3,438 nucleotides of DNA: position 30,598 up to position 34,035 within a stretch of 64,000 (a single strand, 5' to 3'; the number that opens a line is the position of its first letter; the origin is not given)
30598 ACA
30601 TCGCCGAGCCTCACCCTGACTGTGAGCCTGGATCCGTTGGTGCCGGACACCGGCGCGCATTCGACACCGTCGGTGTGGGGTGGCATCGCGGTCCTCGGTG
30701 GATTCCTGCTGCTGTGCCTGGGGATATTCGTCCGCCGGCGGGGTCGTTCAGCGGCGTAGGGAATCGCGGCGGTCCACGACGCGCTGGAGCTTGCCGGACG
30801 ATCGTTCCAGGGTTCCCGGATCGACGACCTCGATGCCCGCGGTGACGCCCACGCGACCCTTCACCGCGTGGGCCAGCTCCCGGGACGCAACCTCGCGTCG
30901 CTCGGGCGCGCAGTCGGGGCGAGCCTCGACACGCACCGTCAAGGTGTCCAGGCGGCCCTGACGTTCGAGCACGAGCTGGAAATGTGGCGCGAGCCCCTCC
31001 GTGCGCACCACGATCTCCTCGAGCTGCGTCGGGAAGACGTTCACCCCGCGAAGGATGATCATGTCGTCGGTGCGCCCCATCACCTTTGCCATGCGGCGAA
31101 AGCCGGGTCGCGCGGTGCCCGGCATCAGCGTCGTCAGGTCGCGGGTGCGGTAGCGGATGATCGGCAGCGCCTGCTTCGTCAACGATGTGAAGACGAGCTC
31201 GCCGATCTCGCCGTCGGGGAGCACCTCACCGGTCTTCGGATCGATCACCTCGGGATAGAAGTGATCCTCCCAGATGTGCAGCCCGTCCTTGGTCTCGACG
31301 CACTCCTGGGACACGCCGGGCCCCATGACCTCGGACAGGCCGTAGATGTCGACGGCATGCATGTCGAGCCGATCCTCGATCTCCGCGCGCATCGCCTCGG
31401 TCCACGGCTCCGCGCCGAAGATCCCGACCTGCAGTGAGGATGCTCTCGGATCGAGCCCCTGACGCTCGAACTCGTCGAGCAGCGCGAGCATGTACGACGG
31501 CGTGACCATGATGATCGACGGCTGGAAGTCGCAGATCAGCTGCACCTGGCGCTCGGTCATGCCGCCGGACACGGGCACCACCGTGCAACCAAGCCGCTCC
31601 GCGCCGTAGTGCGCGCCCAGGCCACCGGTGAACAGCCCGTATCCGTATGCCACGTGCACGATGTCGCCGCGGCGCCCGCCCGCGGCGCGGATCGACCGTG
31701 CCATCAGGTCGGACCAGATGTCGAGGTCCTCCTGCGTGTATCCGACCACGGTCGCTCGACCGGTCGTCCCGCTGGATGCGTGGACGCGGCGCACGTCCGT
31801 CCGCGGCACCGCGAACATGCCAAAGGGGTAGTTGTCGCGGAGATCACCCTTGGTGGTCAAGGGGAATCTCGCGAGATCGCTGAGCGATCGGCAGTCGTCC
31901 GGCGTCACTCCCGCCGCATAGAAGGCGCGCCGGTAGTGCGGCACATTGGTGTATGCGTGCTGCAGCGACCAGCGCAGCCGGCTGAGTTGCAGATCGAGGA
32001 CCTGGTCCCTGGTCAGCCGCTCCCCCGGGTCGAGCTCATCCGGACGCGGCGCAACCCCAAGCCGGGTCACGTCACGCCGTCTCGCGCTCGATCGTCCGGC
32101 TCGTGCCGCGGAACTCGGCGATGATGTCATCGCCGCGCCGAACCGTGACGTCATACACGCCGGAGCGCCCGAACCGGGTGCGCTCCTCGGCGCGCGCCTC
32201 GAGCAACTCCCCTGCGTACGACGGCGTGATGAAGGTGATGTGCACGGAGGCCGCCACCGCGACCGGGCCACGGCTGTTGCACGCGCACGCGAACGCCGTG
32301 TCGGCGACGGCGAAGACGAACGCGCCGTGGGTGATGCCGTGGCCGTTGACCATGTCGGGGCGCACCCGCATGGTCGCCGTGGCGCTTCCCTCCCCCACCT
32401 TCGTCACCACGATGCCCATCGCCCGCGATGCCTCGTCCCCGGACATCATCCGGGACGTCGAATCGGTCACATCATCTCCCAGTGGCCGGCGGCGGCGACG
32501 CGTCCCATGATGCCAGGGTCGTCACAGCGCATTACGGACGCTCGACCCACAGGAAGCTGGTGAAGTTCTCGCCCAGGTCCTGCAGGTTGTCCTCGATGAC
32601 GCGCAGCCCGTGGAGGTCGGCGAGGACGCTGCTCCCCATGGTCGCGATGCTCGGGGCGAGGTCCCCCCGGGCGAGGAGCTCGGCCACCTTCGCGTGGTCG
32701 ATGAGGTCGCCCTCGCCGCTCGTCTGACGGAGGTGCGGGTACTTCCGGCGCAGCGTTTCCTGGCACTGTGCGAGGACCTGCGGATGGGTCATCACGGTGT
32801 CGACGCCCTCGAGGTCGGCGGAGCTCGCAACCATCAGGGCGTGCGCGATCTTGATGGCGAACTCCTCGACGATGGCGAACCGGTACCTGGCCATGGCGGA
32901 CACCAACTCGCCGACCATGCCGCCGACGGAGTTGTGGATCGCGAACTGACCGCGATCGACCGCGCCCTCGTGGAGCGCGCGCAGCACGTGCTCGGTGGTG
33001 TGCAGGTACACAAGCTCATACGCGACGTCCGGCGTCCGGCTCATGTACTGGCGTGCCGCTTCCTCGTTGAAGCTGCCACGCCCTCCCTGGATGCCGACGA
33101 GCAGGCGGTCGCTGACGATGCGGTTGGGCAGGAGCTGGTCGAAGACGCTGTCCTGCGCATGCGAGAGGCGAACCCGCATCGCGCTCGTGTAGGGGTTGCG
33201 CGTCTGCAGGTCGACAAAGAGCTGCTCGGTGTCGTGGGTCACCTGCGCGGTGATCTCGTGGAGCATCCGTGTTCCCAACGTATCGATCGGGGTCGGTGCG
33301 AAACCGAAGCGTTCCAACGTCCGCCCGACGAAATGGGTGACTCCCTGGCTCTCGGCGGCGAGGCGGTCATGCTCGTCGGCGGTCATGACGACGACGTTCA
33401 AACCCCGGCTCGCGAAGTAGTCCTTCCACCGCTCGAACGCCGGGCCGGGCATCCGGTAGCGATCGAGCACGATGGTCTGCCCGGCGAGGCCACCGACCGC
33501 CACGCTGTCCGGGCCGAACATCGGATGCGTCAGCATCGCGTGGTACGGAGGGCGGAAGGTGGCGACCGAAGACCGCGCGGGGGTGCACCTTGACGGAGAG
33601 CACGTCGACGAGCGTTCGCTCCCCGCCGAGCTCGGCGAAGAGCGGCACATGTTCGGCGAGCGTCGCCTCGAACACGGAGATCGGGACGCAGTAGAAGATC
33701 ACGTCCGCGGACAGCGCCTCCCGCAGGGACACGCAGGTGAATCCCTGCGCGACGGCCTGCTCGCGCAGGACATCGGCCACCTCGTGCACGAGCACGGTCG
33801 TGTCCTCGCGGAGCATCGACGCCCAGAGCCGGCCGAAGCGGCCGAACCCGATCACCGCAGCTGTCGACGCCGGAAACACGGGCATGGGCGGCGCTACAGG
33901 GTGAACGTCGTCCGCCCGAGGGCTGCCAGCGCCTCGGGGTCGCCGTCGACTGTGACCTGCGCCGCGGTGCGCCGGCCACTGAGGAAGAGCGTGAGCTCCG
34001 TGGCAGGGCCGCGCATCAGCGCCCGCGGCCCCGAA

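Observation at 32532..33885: TyrA–prephenate-dehydratase-like fusion (no ACT domain) inside a paaK–paaI operon, carrying a frameshift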

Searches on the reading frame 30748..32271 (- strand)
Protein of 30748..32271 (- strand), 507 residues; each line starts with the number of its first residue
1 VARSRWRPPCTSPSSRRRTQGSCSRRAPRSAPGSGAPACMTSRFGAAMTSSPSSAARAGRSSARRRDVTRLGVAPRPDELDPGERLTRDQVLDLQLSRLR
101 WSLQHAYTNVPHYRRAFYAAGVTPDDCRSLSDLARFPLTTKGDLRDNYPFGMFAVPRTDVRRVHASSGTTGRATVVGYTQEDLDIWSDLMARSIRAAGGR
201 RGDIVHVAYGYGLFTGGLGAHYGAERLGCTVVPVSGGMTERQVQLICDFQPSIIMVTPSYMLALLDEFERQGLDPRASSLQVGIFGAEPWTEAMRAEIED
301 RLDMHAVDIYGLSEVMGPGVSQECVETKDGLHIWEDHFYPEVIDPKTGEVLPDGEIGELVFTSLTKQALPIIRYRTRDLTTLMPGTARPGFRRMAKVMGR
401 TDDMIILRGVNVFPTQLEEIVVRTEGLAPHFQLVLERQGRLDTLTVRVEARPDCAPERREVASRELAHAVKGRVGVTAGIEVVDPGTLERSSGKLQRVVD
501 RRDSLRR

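Call 4: search_protein_families(library=pfam, proteins=[window:30748-32271:-], max_evalue=0.01)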
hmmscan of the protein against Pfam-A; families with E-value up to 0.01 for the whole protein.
window:30748-32271:- (507 aa): 2 families
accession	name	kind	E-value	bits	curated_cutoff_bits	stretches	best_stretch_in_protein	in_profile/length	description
PF14535.12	AMP-binding_C_2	-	3.3e-26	91.8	25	1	409-502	1-96/96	AMP-binding enzyme C-terminal domain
PF00501.34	AMP-binding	-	5.6e-16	58.8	29.9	1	166-361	170-374/384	AMP-binding enzyme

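Call 7: search_protein_families(library=ncbifam, proteins=[window:30748-32271:-], max_evalue=0.01)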
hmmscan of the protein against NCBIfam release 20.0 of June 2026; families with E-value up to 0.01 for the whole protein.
window:30748-32271:- (507 aa): 32 families (the best 25 are shown)
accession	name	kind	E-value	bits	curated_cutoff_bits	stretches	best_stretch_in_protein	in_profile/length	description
TIGR02155.1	PA_CoA_ligase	equivalog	9.5e-213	706.3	646.3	1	84-502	1-422/422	phenylacetate--CoA ligase PaaK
NF041878.1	paak_haloarch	equivalog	1.6e-159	531.1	700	1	84-502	6-427/427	phenylacetate--CoA ligase PaaK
NF053551.1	FlxY_rubin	equivalog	1.1e-50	172.6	520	1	87-490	5-407/424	flexirubin biosynthesis putative acyl-CoA ligase FlxY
NF045666.1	DVU1553_fam_AMP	equivalog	1.2e-49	169.1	300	1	84-400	16-330/331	DVU_1553 family AMP-dependent CoA ligase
NF041217.1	BagE_FevW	exception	4e-47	161.1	800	1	87-491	9-395/424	bagremycin/ferroverdin synthetase BagE/FevW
TIGR03335.1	F390_ftsA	equivalog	1.1e-34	119.9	458.7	1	92-397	15-323/445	coenzyme F390 synthetase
NF004837.0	PRK06187.1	subfamily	5.5e-11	41.4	476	1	166-327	178-334/531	long-chain-fatty-acid--CoA ligase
NF005850.0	PRK07768.1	subfamily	9.3e-11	40.6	572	1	397-498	432-537/545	long-chain-fatty-acid--CoA ligase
NF006624.1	PRK09192.1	subfamily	2.1e-10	39.6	600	1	397-502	452-558/567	fatty acyl-AMP ligase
TIGR02262.1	benz_CoA_lig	subfamily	1e-07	31.1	375.25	1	165-427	168-432/508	benzoate-CoA ligase family protein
NF005801.1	PRK07656.1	equivalog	3.6e-07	29.2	657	1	159-318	165-320/500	FadD3 family acyl-CoA ligase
NF009233.0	PRK12583.1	subfamily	9.7e-07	27.5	832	0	395-430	444-479/558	fatty acid CoA ligase family protein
NF004510.0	PRK05851.1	equivalog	1.5e-05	23.4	621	1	397-502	413-518/525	long-chain-fatty acid--ACP ligase MbtM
NF004838.1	PRK06188.1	equivalog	1.6e-05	23.4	875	0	397-475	412-492/524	fatty-acid--CoA ligase FadD8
NF006167.0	PRK08308.1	equivalog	2.2e-05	23.5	513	1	396-427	308-339/414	acyl-CoA synthetase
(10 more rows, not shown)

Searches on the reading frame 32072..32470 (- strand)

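Call 4: search_protein_families(library=pfam, proteins=[window:32072-32470:-], max_evalue=0.01)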
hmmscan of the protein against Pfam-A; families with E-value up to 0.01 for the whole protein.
window:32072-32470:- (132 aa): 1 family
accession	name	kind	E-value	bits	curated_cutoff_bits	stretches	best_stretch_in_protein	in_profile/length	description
PF03061.28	4HBT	-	2.4e-12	47.4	20.6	1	44-115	1-75/79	Thioesterase superfamily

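Call 7: search_protein_families(library=ncbifam, proteins=[window:32072-32470:-], max_evalue=0.01)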
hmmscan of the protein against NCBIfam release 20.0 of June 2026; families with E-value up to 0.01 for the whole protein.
window:32072-32470:- (132 aa): 3 families
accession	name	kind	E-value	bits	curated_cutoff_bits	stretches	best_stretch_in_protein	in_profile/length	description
TIGR02286.1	PaaD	equivalog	3.1e-41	140.1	118.9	1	16-126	2-113/114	hydroxyphenylacetyl-CoA thioesterase PaaI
TIGR00369.1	unchar_dom_1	domain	1.4e-17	63.9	36.6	1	16-124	4-115/117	hotdog fold thioesterase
NF003359.0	PRK04424.1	equivalog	1.9e-05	24.3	183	1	27-122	85-177/190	transcription factor FapR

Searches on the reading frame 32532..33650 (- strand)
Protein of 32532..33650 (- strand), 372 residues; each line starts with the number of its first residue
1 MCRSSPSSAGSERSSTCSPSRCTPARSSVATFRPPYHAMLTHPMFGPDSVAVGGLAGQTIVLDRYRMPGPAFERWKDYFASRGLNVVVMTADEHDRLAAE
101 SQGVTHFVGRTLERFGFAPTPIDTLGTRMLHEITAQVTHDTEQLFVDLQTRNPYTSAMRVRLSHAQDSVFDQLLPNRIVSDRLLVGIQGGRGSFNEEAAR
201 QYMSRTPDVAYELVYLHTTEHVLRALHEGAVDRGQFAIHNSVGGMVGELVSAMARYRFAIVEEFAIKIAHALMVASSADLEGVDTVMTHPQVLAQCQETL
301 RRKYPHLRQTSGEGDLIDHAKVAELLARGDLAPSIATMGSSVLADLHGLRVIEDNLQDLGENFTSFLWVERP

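Call 4: search_protein_families(library=pfam, proteins=[window:32532-33650:-], max_evalue=0.01)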
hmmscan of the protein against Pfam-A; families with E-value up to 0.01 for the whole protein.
window:32532-33650:- (372 aa): 1 family
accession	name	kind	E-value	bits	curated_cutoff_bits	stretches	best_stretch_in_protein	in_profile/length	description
PF00800.23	PDT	-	3.6e-35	121.8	25.2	1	185-371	1-178/181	Prephenate dehydratase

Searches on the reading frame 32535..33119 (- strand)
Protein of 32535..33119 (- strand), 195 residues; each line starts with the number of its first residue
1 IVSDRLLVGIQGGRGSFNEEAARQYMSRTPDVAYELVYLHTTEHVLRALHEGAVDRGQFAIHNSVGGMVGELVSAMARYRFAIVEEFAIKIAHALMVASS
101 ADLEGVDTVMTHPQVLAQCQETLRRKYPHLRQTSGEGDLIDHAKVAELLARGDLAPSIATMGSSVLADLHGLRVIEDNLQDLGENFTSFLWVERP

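Call 44: search_protein_representatives(protein=window:32535-33119:-)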
Query: 195 residues. Proteins with E-value up to 0.001 (for the whole library): 5328; up to 1e-10: 985; up to 1e-30: 76. The best 150 are listed.
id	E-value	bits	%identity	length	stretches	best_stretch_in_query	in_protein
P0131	1.9e-91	321.4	76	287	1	2-195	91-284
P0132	1.8e-68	246.5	60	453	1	3-194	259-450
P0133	8.7e-63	228.0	59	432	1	3-194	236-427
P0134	4.7e-59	215.8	52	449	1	6-194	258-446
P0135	2.2e-58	213.6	52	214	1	5-193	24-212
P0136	6.4e-58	212.1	52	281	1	6-192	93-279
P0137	7.2e-58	212.0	50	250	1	5-195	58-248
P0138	1.2e-55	204.7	53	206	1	5-194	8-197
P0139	6.8e-53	195.7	48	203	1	4-193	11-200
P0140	6.1e-52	192.6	51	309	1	8-192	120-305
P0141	9.5e-51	188.7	51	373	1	3-194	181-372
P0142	5.7e-50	186.2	49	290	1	5-192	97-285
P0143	6.1e-50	186.1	46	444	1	3-193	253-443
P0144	5.8e-47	176.4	44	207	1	6-194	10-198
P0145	2.2e-46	174.5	57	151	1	10-161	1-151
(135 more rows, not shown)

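Call 50: find_homologous_proteins(query=A3, max_evalue=0.000001)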
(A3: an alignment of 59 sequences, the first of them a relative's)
Query A3 (59 sequences) (206 aa, profile of the alignment): 327 proteins with E <= 0.000001 among 8000 candidates; the best 120 are listed.
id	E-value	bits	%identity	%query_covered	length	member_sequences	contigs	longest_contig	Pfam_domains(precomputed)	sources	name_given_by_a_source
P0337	1.6e-79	284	50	94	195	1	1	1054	PF00800.24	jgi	jgi:prephenate dehydratase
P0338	6.1e-79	282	56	86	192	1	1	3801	PF00800.24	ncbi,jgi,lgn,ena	-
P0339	1.1e-78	281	52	90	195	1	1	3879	PF00800.24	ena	-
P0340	1.3e-76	274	58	92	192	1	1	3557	PF00800.24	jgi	jgi:prephenate dehydratase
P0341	1.6e-76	274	54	93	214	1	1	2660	PF00800.24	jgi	jgi:prephenate dehydratase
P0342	4.8e-76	273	57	93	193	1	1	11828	PF00800.24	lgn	-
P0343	4.8e-76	273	51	92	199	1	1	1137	PF00800.24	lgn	-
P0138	5.2e-76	273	100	100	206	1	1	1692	PF00800.24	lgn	-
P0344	6.8e-76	272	53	93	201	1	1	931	PF00800.24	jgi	jgi:prephenate dehydratase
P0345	7.4e-76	272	62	93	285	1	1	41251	PF00800.24,PF26213.1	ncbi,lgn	-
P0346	9.5e-76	272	55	90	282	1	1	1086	PF00800.24,PF26213.1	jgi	jgi:hypothetical protein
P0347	1.0e-75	272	55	91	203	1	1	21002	PF00800.24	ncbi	ncbi:prephenate dehydratase domain-containing protein [Patescibacteria group bacterium]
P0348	1.1e-75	272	53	95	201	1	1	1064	PF00800.24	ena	-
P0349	2.0e-75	271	57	92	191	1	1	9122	PF00800.24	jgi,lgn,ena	-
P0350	2.9e-75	270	54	92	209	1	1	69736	PF00800.24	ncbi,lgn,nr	ncbi:hypothetical protein JW766_02570 [Candidatus Dojkabacteria bacterium]|nr:hypothetical protein [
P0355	7.2e-75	269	63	92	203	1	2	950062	PF00800.24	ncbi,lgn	-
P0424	3.1e-70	254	55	91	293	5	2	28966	PF00800.24,PF01817.27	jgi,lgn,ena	-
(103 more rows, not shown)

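Call 51: find_encoding_contigs(protein=P0355, flank=7000, max_places=2)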
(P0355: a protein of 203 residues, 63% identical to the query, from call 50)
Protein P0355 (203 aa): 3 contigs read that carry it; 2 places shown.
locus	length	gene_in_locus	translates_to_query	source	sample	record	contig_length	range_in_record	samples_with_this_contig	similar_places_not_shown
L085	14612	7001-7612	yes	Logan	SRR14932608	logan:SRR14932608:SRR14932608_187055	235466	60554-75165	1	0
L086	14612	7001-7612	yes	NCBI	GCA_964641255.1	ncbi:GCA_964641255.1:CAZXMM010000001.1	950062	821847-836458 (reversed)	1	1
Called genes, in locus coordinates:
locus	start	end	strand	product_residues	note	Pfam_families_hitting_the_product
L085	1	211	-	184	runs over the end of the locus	-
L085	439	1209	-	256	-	PF13529:Peptidase_C39_2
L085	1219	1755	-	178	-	PF01931:NTPase_I-T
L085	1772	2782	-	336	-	PF01933:CofD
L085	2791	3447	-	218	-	PF01170:UPF0020 (weak), PF05175:MTS, PF06325:PrmA, PF12847:Methyltransf_18 (weak), PF13847:Methyltransf_31, PF08241:Methyltransf_11, PF08242:Methyltransf_12, PF13649:Methyltransf_25, +1 more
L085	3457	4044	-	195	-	PF13489:Methyltransf_23 (weak), PF01728:FtsJ, PF13847:Methyltransf_31 (faint)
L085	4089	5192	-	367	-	PF01180:DHO_dh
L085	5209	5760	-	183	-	PF01625:PMSR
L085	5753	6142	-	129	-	PF01641:SelR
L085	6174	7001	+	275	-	PF02535:Zip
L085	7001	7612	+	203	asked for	PF00800:PDT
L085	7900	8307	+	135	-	PF08433:KTI12 (weak), PF13671:AAA_33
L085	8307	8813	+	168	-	-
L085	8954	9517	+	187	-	-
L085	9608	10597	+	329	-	PF10343:Q_salvage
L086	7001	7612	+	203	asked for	PF00800:PDT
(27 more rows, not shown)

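Call 52: find_encoding_contigs(protein=P0350, flank=7000, max_places=2)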
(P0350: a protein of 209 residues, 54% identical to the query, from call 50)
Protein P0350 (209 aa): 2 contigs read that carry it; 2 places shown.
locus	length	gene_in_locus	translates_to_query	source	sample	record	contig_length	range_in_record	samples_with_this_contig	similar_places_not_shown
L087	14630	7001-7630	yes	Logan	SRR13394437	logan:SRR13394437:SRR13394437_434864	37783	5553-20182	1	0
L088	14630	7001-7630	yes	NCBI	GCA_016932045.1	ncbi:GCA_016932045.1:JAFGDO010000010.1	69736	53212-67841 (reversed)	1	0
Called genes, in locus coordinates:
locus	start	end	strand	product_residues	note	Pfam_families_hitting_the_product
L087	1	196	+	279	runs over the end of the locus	-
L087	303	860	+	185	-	-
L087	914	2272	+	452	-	-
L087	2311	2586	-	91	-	-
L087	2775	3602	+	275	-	PF05096:Glu_cyclase_2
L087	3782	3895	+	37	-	-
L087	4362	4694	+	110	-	-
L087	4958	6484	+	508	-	PF13229:Beta_helix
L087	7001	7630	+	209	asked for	PF00800:PDT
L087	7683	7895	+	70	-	-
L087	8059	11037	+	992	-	PF00912:Transgly, PF00905:Transpeptidase, PF17957:Big_7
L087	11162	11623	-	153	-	-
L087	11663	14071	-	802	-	PF01588:tRNA_bind, PF03483:B3_4, PF03484:B5, PF17759:tRNA_synthFbeta, PF03147:FDX-ACB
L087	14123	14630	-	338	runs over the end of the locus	PF02912:Phe_tRNA-synt_N, PF01409:tRNA-synt_2d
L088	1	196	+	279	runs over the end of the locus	-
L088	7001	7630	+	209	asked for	PF00800:PDT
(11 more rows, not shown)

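Call 53: find_encoding_contigs(protein=P0424, flank=7000, max_places=2)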
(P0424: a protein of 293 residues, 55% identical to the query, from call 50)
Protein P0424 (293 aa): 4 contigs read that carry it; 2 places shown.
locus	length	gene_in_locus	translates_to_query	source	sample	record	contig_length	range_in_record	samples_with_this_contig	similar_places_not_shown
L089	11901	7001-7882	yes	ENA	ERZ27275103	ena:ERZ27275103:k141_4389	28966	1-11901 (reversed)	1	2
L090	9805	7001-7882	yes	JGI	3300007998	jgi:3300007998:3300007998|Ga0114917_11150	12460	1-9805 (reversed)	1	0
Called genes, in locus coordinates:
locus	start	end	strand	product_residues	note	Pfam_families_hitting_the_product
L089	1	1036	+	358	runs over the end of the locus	PF04389:Peptidase_M28, PF05343:Peptidase_M42 (faint), PF01546:Peptidase_M20, PF07687:M20_dimer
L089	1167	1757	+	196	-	-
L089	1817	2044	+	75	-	PF18910:DUF5665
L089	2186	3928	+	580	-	PF07973:tRNA_SAD (weak), PF00587:tRNA-synt_2b, PF03129:HGTP_anticodon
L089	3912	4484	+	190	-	PF05198:IF3_N, PF00707:IF3_C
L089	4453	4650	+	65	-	PF01632:Ribosomal_L35p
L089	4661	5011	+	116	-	PF00453:Ribosomal_L20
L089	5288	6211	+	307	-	PF00294:PfkB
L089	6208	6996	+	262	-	PF00793:DAHP_synth_1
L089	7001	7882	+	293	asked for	PF01817:CM_2, PF00800:PDT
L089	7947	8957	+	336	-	PF02912:Phe_tRNA-synt_N, PF01409:tRNA-synt_2d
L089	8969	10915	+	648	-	PF18262:PhetRS_B1 (faint), PF03483:B3_4, PF03484:B5, PF17759:tRNA_synthFbeta, PF03147:FDX-ACB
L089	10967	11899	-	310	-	?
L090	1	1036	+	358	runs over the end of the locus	PF04389:Peptidase_M28, PF05343:Peptidase_M42 (faint), PF01546:Peptidase_M20, PF07687:M20_dimer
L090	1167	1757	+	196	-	-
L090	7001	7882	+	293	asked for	PF01817:CM_2, PF00800:PDT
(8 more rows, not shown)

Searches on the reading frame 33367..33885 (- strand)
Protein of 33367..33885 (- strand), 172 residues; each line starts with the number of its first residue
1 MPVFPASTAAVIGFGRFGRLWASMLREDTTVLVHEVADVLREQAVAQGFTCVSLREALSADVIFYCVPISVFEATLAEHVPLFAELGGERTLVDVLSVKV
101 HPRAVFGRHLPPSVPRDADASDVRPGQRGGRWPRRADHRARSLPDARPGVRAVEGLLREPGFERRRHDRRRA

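Call 4: search_protein_families(library=pfam, proteins=[window:33367-33885:-], max_evalue=0.01)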
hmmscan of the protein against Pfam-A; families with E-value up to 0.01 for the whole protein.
window:33367-33885:- (172 aa): 5 families
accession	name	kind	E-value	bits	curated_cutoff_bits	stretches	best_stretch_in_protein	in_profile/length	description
PF02153.23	PDH_N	-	3.3e-07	30.4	26.5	1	44-111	29-94/154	Prephenate dehydrogenase, nucleotide-binding domain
PF07991.19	KARI_N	-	4.4e-05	23.6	20.6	1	8-80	6-81/165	Acetohydroxy acid isomeroreductase, NADPH-binding domain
PF03807.23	F420_oxidored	-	0.00015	22.8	21.6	1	10-85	3-81/94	NADP oxidoreductase coenzyme F420-dependent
PF02826.25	2-Hacid_dh_C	-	0.0013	18.6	25.1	1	7-69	37-101/178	D-isomer specific 2-hydroxyacid dehydrogenase, NAD binding domain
PF00670.27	AdoHcyase_NAD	-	0.0082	16.7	27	0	7-64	24-82/162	S-adenosyl-L-homocysteine hydrolase, NAD binding domain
